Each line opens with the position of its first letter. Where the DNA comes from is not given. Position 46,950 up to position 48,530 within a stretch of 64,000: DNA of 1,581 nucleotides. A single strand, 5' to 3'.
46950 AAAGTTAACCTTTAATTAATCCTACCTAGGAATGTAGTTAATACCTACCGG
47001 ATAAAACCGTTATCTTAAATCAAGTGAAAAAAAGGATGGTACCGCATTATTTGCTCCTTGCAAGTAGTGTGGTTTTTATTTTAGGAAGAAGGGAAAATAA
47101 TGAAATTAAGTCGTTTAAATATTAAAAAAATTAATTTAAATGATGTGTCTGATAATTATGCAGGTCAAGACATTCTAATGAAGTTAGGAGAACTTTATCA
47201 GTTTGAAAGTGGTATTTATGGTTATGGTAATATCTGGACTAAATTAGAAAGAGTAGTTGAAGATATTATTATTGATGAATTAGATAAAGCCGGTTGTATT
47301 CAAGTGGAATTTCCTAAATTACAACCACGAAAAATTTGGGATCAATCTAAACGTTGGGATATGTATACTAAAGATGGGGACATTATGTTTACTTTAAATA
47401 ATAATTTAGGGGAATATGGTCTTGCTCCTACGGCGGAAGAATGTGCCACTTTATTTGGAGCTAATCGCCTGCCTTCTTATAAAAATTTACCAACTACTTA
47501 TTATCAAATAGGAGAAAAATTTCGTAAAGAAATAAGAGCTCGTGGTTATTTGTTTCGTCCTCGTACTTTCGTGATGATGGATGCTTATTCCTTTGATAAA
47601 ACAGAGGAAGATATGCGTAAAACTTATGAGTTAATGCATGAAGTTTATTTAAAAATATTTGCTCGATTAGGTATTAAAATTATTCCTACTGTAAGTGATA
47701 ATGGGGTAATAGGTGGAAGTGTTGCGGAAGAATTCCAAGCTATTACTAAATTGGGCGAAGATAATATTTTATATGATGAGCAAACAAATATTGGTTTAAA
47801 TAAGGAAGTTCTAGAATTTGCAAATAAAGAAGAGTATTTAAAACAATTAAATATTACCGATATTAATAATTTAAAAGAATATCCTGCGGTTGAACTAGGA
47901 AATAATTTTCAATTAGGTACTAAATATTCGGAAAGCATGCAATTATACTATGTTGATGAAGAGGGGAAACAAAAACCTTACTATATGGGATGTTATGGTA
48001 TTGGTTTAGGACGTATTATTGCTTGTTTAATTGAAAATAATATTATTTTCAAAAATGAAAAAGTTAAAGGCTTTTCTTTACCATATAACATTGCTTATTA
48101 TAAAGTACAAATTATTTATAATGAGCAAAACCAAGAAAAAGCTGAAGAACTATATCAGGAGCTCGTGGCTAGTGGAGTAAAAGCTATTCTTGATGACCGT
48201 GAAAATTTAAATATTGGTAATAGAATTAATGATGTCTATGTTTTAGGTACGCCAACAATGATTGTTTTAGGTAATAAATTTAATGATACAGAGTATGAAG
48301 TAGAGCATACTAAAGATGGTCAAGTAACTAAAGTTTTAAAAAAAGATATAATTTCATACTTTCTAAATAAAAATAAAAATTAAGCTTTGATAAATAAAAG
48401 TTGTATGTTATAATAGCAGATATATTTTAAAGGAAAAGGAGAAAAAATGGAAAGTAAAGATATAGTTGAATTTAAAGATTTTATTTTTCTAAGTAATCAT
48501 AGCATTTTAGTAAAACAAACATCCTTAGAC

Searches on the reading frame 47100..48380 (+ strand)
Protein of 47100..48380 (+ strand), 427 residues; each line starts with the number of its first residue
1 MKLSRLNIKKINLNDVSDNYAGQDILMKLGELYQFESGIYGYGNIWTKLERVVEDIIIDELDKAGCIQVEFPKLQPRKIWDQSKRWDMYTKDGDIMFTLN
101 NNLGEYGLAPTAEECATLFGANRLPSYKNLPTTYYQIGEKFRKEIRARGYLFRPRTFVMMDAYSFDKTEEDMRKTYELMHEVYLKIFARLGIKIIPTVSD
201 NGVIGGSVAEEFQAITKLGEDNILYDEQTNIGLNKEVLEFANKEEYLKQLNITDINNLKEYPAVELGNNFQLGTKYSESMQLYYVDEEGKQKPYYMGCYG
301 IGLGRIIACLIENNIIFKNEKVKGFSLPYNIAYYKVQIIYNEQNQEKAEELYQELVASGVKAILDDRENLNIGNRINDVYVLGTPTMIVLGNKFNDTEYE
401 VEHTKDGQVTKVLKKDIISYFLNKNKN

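Call 72: search_protein_families(library=pfam, proteins=[window:47100-48380:+], max_evalue=0.001)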
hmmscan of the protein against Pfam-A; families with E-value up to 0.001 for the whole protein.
window:47100-48380:+ (427 aa): 2 families
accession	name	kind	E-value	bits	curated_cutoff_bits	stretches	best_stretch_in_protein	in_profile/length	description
PF00587.30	tRNA-synt_2b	-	4.9e-24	85.8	29.3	1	102-314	7-179/179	tRNA synthetase class II core domain (G, H, P, S and T)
PF03129.25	HGTP_anticodon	-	8.5e-10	39.1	21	1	338-423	4-93/94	Anticodon binding domain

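Call 73: search_protein_families(library=ncbifam, proteins=[window:47100-48380:+], max_evalue=0.001)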
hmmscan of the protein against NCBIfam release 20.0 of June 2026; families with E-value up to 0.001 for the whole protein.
window:47100-48380:+ (427 aa): 10 families
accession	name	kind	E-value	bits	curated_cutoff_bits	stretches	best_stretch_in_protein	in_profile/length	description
NF006625.0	PRK09194.1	equivalog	2.8e-103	346.7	558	2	2-246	2-245/559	proline--tRNA ligase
TIGR00409.1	proS_fam_II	equivalog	5.6e-96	322.6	306.7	2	9-245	9-243/568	proline--tRNA ligase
NF008979.1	PRK12325.1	exception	2.9e-80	270.3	550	1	20-420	20-435/437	proline--tRNA ligase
TIGR00418.1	thrS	equivalog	1.5e-21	77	383.65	1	26-410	176-550/565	threonine--tRNA ligase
TIGR00408.1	proS_fam_I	equivalog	1.6e-19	70.2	437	2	265-401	220-357/475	proline--tRNA ligase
NF003068.0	PRK03991.1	equivalog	3.2e-14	52.2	484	1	126-420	303-587/613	threonine--tRNA ligase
NF003211.1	PRK04173.1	equivalog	9.8e-14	51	312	1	128-390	186-422/454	glycine--tRNA ligase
TIGR00389.1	glyS_dimeric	equivalog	3.8e-11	42.2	243.3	2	128-189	180-241/565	glycine--tRNA ligase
TIGR00414.1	serS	equivalog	2.3e-05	23.6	301.65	1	42-192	168-316/418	serine--tRNA ligase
NF011484.0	PRK14894.1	equivalog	0.00074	17.8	1050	1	119-174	153-210/539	glycine--tRNA ligase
